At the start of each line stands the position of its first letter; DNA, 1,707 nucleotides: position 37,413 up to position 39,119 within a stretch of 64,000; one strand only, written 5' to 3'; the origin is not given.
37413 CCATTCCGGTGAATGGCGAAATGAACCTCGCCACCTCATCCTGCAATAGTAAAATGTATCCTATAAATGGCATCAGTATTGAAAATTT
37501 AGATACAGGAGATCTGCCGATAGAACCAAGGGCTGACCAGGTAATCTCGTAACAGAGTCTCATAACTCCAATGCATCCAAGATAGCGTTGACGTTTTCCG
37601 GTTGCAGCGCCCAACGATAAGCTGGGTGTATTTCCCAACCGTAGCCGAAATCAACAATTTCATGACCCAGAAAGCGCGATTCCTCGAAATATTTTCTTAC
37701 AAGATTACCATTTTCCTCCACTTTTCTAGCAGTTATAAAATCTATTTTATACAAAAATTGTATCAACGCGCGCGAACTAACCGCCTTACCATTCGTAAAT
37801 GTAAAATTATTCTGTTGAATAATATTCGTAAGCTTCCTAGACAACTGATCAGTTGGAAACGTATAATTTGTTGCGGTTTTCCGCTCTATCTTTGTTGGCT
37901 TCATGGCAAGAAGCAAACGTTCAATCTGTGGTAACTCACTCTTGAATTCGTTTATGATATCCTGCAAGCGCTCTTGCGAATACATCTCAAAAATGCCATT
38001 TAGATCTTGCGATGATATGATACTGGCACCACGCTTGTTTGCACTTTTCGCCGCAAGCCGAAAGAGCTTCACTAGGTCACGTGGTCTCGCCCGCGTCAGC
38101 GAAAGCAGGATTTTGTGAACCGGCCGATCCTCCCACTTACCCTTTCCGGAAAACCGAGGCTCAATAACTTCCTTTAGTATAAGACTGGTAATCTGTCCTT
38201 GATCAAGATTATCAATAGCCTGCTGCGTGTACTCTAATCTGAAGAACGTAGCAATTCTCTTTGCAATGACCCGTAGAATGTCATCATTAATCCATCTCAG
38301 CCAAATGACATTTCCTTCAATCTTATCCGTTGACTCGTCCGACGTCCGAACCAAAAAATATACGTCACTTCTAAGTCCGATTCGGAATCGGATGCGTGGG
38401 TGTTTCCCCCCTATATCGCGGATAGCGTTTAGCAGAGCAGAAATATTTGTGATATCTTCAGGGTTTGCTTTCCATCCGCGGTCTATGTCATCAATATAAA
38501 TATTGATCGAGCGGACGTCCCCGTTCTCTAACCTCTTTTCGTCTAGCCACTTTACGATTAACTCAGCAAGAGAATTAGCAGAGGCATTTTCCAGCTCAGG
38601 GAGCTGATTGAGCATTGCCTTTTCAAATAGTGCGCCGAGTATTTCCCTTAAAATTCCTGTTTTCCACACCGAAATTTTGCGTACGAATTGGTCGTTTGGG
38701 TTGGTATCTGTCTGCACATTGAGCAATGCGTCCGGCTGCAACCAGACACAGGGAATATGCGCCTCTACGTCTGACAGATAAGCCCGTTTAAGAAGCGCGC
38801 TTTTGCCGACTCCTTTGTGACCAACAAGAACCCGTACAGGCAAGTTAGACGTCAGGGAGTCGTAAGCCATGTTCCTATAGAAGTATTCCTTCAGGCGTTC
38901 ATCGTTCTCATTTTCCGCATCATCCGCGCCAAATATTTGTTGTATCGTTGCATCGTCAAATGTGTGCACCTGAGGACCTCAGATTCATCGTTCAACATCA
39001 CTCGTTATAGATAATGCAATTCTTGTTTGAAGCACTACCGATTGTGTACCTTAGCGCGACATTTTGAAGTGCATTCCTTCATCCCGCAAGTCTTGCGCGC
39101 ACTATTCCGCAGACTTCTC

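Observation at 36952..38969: Candidate novel two-gene defence/abortive-infection module: P-loop NTPase + small 3-TM membrane protein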

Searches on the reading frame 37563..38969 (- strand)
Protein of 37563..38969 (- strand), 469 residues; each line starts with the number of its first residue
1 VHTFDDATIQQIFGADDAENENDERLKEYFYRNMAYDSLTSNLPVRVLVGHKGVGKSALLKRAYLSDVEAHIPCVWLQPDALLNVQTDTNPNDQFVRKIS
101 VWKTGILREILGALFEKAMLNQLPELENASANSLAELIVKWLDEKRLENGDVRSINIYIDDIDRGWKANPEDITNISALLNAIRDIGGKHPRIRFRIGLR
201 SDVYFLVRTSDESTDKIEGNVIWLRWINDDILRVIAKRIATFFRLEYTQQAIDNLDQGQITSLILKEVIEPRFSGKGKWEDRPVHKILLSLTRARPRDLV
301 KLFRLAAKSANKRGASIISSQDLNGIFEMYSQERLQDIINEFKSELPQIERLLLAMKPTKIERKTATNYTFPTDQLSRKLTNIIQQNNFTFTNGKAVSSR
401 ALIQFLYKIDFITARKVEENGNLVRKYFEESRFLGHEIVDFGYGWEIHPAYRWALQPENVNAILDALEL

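Call 4: search_protein_families(library=pfam, proteins=[window:37563-38969:-], max_evalue=1)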
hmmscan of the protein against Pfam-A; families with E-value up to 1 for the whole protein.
window:37563-38969:- (469 aa): 7 families
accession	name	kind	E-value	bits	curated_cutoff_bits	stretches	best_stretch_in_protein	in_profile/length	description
PF24389.1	ORC-CDC6-like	-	8.4e-05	21.9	27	1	12-61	2-50/571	ORC-CDC6-like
PF13191.12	AAA_16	-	8.7e-05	23.5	32.6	1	42-171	23-147/167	AAA ATPase domain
PF13401.12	AAA_22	-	0.00085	20.1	27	1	47-181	9-109/130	AAA domain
PF20703.3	nSTAND1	-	0.0028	17.8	27.1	1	29-249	16-209/379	Novel STAND NTPase 1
PF00004.35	AAA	-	0.039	14.8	21.2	0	103-195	11-99/131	ATPase family associated with various cellular activities (AAA)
PF03193.22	RsgA_GTPase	-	0.16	12.3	30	1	44-62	107-125/174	RsgA GTPase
PF20287.3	SH3DP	-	0.65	10.1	25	0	204-254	66-111/122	SH3 fold domain associated with phage DNA polymerases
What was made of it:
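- On ORC/Cdc6-like AAA+ ATPases: 21.9 bits, and only the first 50 profile positions match (call 4).
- On STAND NTPases (Avs / nSTAND): nSTAND1 scores 17.8 bits against 27.1 (call 4).
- Closest known: ORC/Cdc6-type AAA+ initiators and related archaeal ATPases. Different: Pfam ORC-CDC6-like scores 21.9 bits, below its cut-off of 27 (call 4).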

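Call 5: search_protein_families(library=padloc, proteins=[window:37563-38969:-], max_evalue=1)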
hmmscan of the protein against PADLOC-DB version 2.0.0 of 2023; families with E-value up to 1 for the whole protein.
window:37563-38969:- (469 aa): 0 families

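Call 6: search_protein_families(library=ncbifam, proteins=[window:37563-38969:-], max_evalue=1)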
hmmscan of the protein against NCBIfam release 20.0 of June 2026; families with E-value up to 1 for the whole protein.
window:37563-38969:- (469 aa): 5 families
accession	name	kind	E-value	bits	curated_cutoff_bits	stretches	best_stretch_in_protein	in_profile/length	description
NF047389.1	ATPase_Sll1717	subfamily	1.4e-70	238.7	75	2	142-455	178-454/454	P-loop ATPase, Sll1717 family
NF053860.1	DS41_1_antiphage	equivalog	9.1e-09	34.8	370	2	13-174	7-167/448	anti-phage protein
TIGR02928.1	TIGR02928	subfamily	0.03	13.2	181.3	1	297-390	242-328/366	orc1/cdc6 family replication initiation protein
NF010680.0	PRK14079.1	equivalog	0.038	13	386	1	25-66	5-46/349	recombination protein F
NF008750.0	PRK11784.1-2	equivalog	0.068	12.2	241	1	31-62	125-158/346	tRNA 2-selenouridine(34) synthase MnmH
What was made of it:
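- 37560..38969 (-): ORF1, 469 aa: a Sll1717-family P-loop ATPase with an ORC/Cdc6-like AAA+ fold. NCBIfam NF047389 scores 238.7 bits against a cut-off of 75 (call 6).
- On NCBIfam NF047389, P-loop ATPase, Sll1717 family: 238.7 bits, E of 1.4e-70 (call 6).
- On DS-41 anti-phage protein (NF053860 equivalog): 34.8 bits, and only the N-terminal 160 residues match (call 6).
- Closest known: DS-41. Different: ORF1 scores 34.8 bits against the DS-41 equivalog cut-off of 370 (call 6).
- Gene 1 scores 238.7 bits on NF047389 against a cut-off of 75 (call 6). Gene 1 is far below the DS-41 equivalog cut-off (34.8 against 370 bits, call 6).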

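Call 8: search_protein_families(library=phrogs, proteins=[window:37563-38969:-], max_evalue=1)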
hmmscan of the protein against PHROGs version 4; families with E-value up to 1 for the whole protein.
window:37563-38969:- (469 aa): 4 families
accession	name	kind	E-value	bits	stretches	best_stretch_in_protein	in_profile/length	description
phrog_22717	-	unknown function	4.9e-25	89.3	2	108-455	160-500/504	-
phrog_13260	-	unknown function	3.8e-23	83.1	2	153-455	208-489/497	-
phrog_4709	-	unknown function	0.027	15.5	0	238-266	12-40/74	-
phrog_32936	-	unknown function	0.28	12.1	1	368-393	14-40/59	-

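Call 13: find_homologous_proteins(query=window:37563-38969:-, max_evalue=0.001)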
Query window:37563-38969:- (469 aa): 2410 proteins with E <= 0.001 among 8000 candidates; the best 120 are listed.
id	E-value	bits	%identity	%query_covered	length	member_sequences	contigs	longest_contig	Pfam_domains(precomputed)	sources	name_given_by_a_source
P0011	0.0e+0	1031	98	100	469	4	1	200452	-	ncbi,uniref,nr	ncbi:P-loop ATPase, Sll1717 family [Ciceribacter ferrooxidans]|uniref:Uncharacterized protein n=1 Ta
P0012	4.1e-278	941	88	100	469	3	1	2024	-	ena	-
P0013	1.2e-266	903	83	100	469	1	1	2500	PF13191.13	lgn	-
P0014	4.9e-265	897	83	100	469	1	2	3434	PF13191.13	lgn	-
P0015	1.4e-260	883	83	100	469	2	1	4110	PF24389.2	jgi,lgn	jgi:hypothetical protein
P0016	4.8e-256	868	81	100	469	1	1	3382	-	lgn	-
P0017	3.0e-251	852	80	100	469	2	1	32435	-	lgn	-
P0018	7.8e-220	748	70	100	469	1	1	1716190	PF24389.2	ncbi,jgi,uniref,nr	ncbi:P-loop ATPase, Sll1717 family [Brucella pituitosa]|uniref:P-loop ATPase, Sll1717 family n=1 Tax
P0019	6.3e-217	739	83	83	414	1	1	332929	PF13191.13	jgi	jgi:hypothetical protein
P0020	8.4e-206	702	67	100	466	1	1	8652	PF13191.13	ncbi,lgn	-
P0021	3.0e-204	697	66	100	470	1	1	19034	-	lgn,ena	-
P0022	7.0e-200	683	65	100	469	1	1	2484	-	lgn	-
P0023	1.5e-198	678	64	100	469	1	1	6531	-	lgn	-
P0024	3.8e-198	677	65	100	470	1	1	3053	-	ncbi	-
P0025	1.0e-197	676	64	100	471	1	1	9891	-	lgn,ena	-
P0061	5.1e-166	571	58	100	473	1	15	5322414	-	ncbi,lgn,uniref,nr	ncbi:hypothetical protein LRC39_04720 [Rhodopseudomonas sp. P1]|uniref:P-loop ATPase, Sll1717 family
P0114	1.6e-147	510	51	100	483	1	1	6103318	-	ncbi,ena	-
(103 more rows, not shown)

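Call 15: find_encoding_contigs(protein=P0018, flank=6000, max_places=2)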
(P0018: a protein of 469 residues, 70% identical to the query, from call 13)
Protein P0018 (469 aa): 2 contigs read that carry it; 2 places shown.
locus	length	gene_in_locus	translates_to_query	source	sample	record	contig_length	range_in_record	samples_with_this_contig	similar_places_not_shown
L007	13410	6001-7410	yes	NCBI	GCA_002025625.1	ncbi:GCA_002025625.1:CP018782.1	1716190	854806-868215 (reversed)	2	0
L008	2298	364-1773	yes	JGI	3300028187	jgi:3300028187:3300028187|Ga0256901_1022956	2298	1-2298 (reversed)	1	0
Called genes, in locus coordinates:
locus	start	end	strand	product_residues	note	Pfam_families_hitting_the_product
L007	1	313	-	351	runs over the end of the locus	PF02805:Ada_Zn_binding, PF12833:HTH_18, PF01035:DNA_binding_1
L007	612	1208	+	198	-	-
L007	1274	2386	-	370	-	PF00180:Iso_dh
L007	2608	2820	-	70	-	PF03966:Trm112p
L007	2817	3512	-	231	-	PF02190:LON_substr_bdg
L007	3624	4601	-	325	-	PF00085:Thioredoxin, PF13432:TPR_16 (weak), PF14559:TPR_19, PF13431:TPR_17 (faint), PF14561:TPR_20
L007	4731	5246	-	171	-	PF04073:tRNA_edit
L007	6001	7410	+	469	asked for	PF24389:ORC-CDC6-like (faint)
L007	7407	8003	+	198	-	-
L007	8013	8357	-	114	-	PF13560:HTH_31, PF12844:HTH_19 (weak), PF13443:HTH_26, PF01381:HTH_3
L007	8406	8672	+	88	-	PF01527:HTH_Tnp_1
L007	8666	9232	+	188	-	PF13276:HTH_21, PF00665:rve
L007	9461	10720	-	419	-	PF01548:DEDD_Tnp_IS110, PF02371:Transposase_20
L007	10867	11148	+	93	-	PF13683:rve_3, PF13333:rve_2 (weak)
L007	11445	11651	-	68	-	PF10049:DUF2283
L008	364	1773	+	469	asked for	PF24389:ORC-CDC6-like (faint)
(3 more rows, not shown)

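Call 16: find_encoding_contigs(protein=P0061, flank=6000, max_places=2)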
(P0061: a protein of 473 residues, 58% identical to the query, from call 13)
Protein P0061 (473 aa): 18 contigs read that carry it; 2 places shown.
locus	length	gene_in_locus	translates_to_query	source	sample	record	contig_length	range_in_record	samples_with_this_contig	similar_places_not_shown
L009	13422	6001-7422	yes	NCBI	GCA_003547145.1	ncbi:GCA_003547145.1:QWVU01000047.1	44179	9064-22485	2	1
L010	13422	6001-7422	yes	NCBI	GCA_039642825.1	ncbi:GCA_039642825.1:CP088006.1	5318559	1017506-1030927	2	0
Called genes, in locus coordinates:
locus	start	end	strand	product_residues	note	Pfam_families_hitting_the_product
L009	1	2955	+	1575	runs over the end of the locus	PF00310:GATase_2, PF04898:Glu_syn_central, PF01645:Glu_synthase, PF01493:GXGXG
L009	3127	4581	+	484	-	PF14691:Fer4_20, PF00890:FAD_binding_2 (weak), PF01266:DAO (weak), PF01494:FAD_binding_3 (weak), PF01593:Amino_oxidase (weak), PF03486:HI0933_like (weak), PF07992:Pyr_redox_2, PF13450:NAD_binding_8, +3 more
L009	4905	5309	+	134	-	PF04480:DUF559, PF18741:MTES_1575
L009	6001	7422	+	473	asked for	-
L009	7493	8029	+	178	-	-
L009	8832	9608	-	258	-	PF00106:adh_short, PF08659:KR, PF13561:adh_short_C2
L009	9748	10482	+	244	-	PF23441:SDR (faint), PF00106:adh_short, PF13561:adh_short_C2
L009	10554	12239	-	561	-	PF04311:DUF459, PF13472:Lipase_GDSL_2 (weak), PF04311:DUF459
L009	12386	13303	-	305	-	PF00701:DHDPS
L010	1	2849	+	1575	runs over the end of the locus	PF00310:GATase_2, PF04898:Glu_syn_central, PF01645:Glu_synthase, PF01493:GXGXG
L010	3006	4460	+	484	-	PF14691:Fer4_20, PF00070:Pyr_redox (faint), PF01266:DAO (weak), PF01494:FAD_binding_3 (weak), PF01593:Amino_oxidase (weak), PF03486:HI0933_like (weak), PF07992:Pyr_redox_2, PF13450:NAD_binding_8, +1 more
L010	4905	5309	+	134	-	PF04480:DUF559, PF18741:MTES_1575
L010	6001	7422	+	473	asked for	-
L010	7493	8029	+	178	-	-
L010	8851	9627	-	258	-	PF23441:SDR (weak), PF00106:adh_short, PF08659:KR, PF13561:adh_short_C2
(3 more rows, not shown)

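Call 17: find_encoding_contigs(protein=P0114, flank=6000, max_places=2)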
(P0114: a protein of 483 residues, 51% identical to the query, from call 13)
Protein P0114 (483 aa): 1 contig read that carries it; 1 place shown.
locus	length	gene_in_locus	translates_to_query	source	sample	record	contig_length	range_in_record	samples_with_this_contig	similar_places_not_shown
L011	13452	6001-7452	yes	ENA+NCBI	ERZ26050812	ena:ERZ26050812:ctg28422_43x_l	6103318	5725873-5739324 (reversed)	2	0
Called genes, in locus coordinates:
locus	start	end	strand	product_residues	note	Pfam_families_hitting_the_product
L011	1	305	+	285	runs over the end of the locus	-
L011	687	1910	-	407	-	PF02463:SMC_N (weak), PF13175:AAA_15, PF13555:AAA_29 (weak), PF13476:AAA_23, PF13304:AAA_21, PF13175:AAA_15 (weak)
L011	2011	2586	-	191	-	-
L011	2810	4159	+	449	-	-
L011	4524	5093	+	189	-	-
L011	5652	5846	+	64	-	-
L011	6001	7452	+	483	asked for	-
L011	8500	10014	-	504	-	PF00171:Aldedh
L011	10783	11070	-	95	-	PF08681:TacA1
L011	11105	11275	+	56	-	-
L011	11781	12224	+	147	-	-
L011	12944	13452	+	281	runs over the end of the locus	PF00378:ECH_1, PF16113:ECH_2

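Call 36: find_related_loci(query=A2, collection=genome_contigs, flank=10000)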
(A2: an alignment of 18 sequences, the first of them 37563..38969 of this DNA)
Query A2 (469 aa) in genome_contigs; peptide patterns used: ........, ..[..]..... (x = any residue, [..] = any of these).
238 stretches matched a pattern; 189 encode a relative of the query (tblastn E <= 1e-3); the best 80 are kept; 80 distinct loci.
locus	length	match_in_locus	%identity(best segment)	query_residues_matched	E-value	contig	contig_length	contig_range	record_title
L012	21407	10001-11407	98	1-469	0e+0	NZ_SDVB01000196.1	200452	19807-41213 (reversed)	Ciceribacter ferrooxidans strain F8825 NODE_7_length_200452_cov_61.8313, whole genome shotgun sequence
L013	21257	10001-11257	80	51-469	0e+0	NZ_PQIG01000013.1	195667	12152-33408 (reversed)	Rhizobium ruizarguesonis strain UPM1133 C11, whole genome shotgun sequence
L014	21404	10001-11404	57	1-469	1e-175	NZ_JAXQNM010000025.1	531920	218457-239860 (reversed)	Chelativorans sp. M5D2P16 205, whole genome shotgun sequence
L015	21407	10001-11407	88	1-469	0e+0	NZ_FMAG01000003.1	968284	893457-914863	Rhizobium multihospitium strain HAMBI 2975, whole genome shotgun sequence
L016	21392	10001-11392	58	4-468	4e-168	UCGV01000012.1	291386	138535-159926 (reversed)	Rhizobiales bacterium isolate AFS079129 genome assembly, contig: contig_12, whole genome shotgun sequence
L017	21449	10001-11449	51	1-469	1e-154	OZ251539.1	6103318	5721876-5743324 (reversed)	MAG: Alphaproteobacteria bacterium isolate efdf64b3-afa9-4fb8-9792-56cfcde380f9 genome assembly, chromosome: 1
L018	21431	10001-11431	51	4-467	5e-153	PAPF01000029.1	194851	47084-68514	MAG: Phyllobacteriaceae bacterium isolate SP17 MHASMcontig_2820175, whole genome shotgun sequence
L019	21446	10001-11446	50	1-467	5e-153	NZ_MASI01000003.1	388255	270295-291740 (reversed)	Methyloligella halotolerans strain VKM B-2706 A7A08_contig000003, whole genome shotgun sequence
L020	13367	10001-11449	52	1-468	4e-152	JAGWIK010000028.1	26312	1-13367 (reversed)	MAG: Alphaproteobacteria bacterium isolate REEB112 contig-150_2147, whole genome shotgun sequence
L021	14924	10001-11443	51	1-468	2e-151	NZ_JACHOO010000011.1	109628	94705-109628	Prosthecomicrobium pneumaticum strain DSM 16268 Ga0373197_11, whole genome shotgun sequence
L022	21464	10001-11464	49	1-467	2e-151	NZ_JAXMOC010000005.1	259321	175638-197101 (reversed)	MAG: Maricaulis sp. isolate EC_MBin.40 ECX_105CoAssmbCtg, whole genome shotgun sequence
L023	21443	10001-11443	50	1-468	1e-150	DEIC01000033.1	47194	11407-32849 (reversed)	MAG TPA_asm: Alphaproteobacteria bacterium UBA2784 UBA2784_contig_2228, whole genome shotgun sequence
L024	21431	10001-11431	50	3-467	2e-150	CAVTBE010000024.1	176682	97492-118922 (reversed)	MAG: uncultured Alphaproteobacteria bacterium isolate MFD02416.bin.2.101 genome assembly, contig: contig_95377, whole ge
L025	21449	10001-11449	50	1-467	7e-150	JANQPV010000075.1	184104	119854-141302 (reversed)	MAG: Alphaproteobacteria bacterium isolate IP29b_bin.177 k99_245771, whole genome shotgun sequence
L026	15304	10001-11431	51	3-467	1e-149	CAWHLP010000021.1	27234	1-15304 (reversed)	MAG: uncultured Alphaproteobacteria bacterium isolate MFD02416.bin.2.96 genome assembly, contig: contig_47097, whole gen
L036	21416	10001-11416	46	3-469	3e-137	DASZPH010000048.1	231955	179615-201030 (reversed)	MAG TPA_asm: Pirellulales bacterium isolate SMAG_U5966 k141_184394, whole genome shotgun sequence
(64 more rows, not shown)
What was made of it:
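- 37563..37892 (-): C-terminal domain of ORF1 (about residues 360-469). It is winged-helix-like and carries the most conserved family motifs, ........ and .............. These motifs were used as search patterns in call 36.
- The distribution is patchy across more than 10 phyla, with 44-50% identity between phyla (call 36).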

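Call 41: predict_structure(alignment_id=A2)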
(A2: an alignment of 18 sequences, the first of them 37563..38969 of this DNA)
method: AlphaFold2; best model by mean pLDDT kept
length: 469 residues; sequences in the alignment: 18
mean_pLDDT: 81.3   pTM: 0.77
mean pLDDT of the five models: 81.3, 79.9, 76.6, 75.2, 73.6
residues with pLDDT >= 90: 98; 70-90: 304; 50-70: 57; < 50: 10
segments of 3 or more residues with pLDDT < 50: 465-469
pLDDT, mean of each block of 10 residues (from residue 1): 83 73 70 78 88 81 89 87 74 83 91 78 78 92 84 89 74 83 90 91 69 60 82 87 86 91 94 79 87 81 91 91 88 87 86 86 69 89 90 81 85 84 70 51 82 72 48
secondary structure, 60 per line:
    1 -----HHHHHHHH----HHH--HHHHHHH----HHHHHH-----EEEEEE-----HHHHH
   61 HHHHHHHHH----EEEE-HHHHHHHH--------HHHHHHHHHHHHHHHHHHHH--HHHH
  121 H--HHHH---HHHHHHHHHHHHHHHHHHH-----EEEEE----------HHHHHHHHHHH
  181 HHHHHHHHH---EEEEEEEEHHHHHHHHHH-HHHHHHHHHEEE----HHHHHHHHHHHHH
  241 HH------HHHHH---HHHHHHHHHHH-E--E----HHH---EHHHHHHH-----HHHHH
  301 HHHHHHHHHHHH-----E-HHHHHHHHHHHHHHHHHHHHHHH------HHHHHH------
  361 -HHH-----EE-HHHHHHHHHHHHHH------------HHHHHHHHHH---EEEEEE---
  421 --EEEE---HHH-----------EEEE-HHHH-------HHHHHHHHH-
elements in order: H6-13 H23-29 H34-39 E45-50 H56-69 E74-77 H79-86 H95-114 H117-121 H124-127 H131-149 E155-159 H170-189 E193-200 H201-210 H212-220 E221-223 H228-242 H249-253 H257-267 H284-290 H296-312 H320-342 H349-354 H373-386 H399-408 E412-417 E423-426 E444-447 H449-452 H460-468
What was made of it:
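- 37560..38969 (-): AlphaFold2 pLDDT is 81 (call 41).
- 37563..37892 (-): Secondary structure H373-386, H399-408, E412-417, E423-426 (call 41).
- On ORC/Cdc6-like AAA+ ATPases: AlphaFold2 model with pLDDT 81 (call 41).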

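Call 53: fold_search(model_id=the predicted structure, library=pdb)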
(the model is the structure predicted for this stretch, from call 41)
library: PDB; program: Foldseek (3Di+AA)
matches with E <= 10: 1548; with E <= 0.001: 166
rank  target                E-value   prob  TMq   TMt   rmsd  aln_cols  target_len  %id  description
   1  1w5s_B                1.3e-07  1.00  0.39  0.43  10.6       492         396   12  Structure of the Aeropyrum Pernix ORC2 protein (ADP form) (released 2004-10-05)
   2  2qby_A                3.6e-07  1.00  0.37  0.45  10.2       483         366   16  Crystal structure of a heterodimer of Cdc6/Orc1 initiators bound to origin DNA (from S. solfataricus) (released 2007-09-11)
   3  1w5t_A                4.4e-07  1.00  0.38  0.43  10.5       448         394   13  Structure of the Aeropyrum Pernix ORC2 protein (ADPNP-ADP complexes) (released 2004-10-05)
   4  7jgr_A                9.3e-07  1.00  0.33  0.38  14.1       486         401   11  Structure of Drosophila ORC bound to DNA (84 bp) and Cdc6 (released 2020-09-09)
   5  7tjh_D                1.1e-06  1.00  0.34  0.37  15.1       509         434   12  S. cerevisiae ORC bound to 84 bp ARS1 DNA and Cdc6 (state 1) with flexible Orc6 N-terminal domain (released 2022-10-05)
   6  7tjj_D                2.4e-06  1.00  0.32  0.34  16.3       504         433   12  S. cerevisiae ORC bound to 84 bp ARS1 DNA and Cdc6 (state 1) with docked Orc6 N-terminal domain (released 2022-10-05)
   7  1w5t_C                2.8e-06  1.00  0.32  0.37  14.9       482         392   12  Structure of the Aeropyrum Pernix ORC2 protein (ADPNP-ADP complexes) (released 2004-10-05)
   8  7jk6_A                2.9e-06  1.00  0.34  0.40  13.8       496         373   12  Structure of Drosophila ORC in the active conformation (released 2020-09-09)
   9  2qby_B                3.1e-06  1.00  0.30  0.37  12.5       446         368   11  Crystal structure of a heterodimer of Cdc6/Orc1 initiators bound to origin DNA (from S. solfataricus) (released 2007-09-11)
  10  7jgr_G                5.3e-06  1.00  0.37  0.45  15.4       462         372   10  Structure of Drosophila ORC bound to DNA (84 bp) and Cdc6 (released 2020-09-09)
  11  7tjh_I                5.5e-06  1.00  0.31  0.37  16.6       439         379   10  S. cerevisiae ORC bound to 84 bp ARS1 DNA and Cdc6 (state 1) with flexible Orc6 N-terminal domain (released 2022-10-05)
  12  9gjp_E                6.4e-06  1.00  0.32  0.35  16.5       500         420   15  OCCM maturation intermediate stalled with an Arginine Finger mutation in Mcm5: Conformer 2 (released 2025-03-05)
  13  8xku_B                1.0e-05  1.00  0.28  0.17  13.5       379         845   14  Cryo-EM structure of the Ycf2-FtsHi motor complex from Arabidopsis in ATP-bound state (released 2024-09-11)
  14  2fna_A                1.1e-05  1.00  0.43  0.54   8.1       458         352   12  Crystal structure of an archaeal aaa+ atpase (sso1545) from sulfolobus solfataricus p2 at 2.00 A resolution (released 2006-02-07)
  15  9zll_B                1.1e-05  1.00  0.33  0.30  15.7       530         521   12  Complex of N-terminal BrxC walker B, BrxB, and N-termianl PglZ from the Acinetobacter BREX system (released 2026-04-08)
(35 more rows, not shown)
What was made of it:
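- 37560..38969 (-): Foldseek top hits are archaeal ORC2/Cdc6 1w5s and 2qby at E about 1e-7, plus SSO1545 and BrxC (call 53).
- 38064..38096 (-): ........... (residues 292-302), a sensor-2-like arginine motif in the AAA+ lid. The sensor-2 assignment is inferred from the ORC/Cdc6 fold match (call 53).
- On ORC/Cdc6-like AAA+ ATPases: The top Foldseek PDB hits are archaeal ORC2/Cdc6 and eukaryotic ORC/Cdc6, at E of 1e-7 to 1e-5 (call 53).
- Closest known: ORC/Cdc6-type AAA+ initiators and related archaeal ATPases. Same: Foldseek gives E of 1e-7 to 1e-5 and probability 1.0 (call 53).
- The fold of ORF1 resembles DNA-binding initiators (call 53).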

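Call 55: search_protein_families(library=ncbifam, proteins=[P0114], max_evalue=0.1)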
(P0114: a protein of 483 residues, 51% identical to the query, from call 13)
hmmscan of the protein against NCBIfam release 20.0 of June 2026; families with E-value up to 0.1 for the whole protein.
P0114 (483 aa): 2 families
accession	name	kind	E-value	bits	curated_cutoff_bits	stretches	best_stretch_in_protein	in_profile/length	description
NF047389.1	ATPase_Sll1717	subfamily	1.5e-66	225.4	75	1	13-469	1-454/454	P-loop ATPase, Sll1717 family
NF053860.1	DS41_1_antiphage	equivalog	1.5e-10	40.7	370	2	13-104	7-101/448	anti-phage protein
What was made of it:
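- Closest known: DS-41. Same: Both pass the NCBIfam NF047389 'Sll1717 family' model (calls 6, 55).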

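Call 59: search_protein_families(library=padloc, alignment_id=A4, max_evalue=0.000001)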
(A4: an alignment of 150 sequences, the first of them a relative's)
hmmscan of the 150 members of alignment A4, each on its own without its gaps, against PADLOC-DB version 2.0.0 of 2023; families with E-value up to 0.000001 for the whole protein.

A. member 1, L012:9424-9720:+ (99 aa): 0 families

B. families by the number of members that match (of 150 scanned): 111 families (the first 25 are shown)
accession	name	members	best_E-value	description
PDLC04140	mad8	4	4.5e-20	mads_8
PDLC04135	mad3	3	4.5e-58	mads_3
PDLC04134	mad2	3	3.6e-25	mads_2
PDLC04109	PD-T7-4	3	7.4e-18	-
PDLC02980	AriA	3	3.7e-16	-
PDLC05063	PDC-S67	2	7e-14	-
PDLC04892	PDC-S06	2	1.7e-11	-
PDLC04541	PDC-M25A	2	2.9e-09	-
PDLC04164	AriA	2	1.6e-08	-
PDLC00662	HmaC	1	1e-108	AAA+ ATPase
PDLC02357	AbiU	1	1.6e-108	AbiU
PDLC02643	DrmMI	1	3.7e-89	DrmMI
PDLC02234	AbiEi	1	4.7e-89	AbiEi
PDLC02638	DrmMI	1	1.8e-64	DrmMI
PDLC03622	REase_MTase_IIG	1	3.9e-64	Type IIG restriction enzyme-methyltransferase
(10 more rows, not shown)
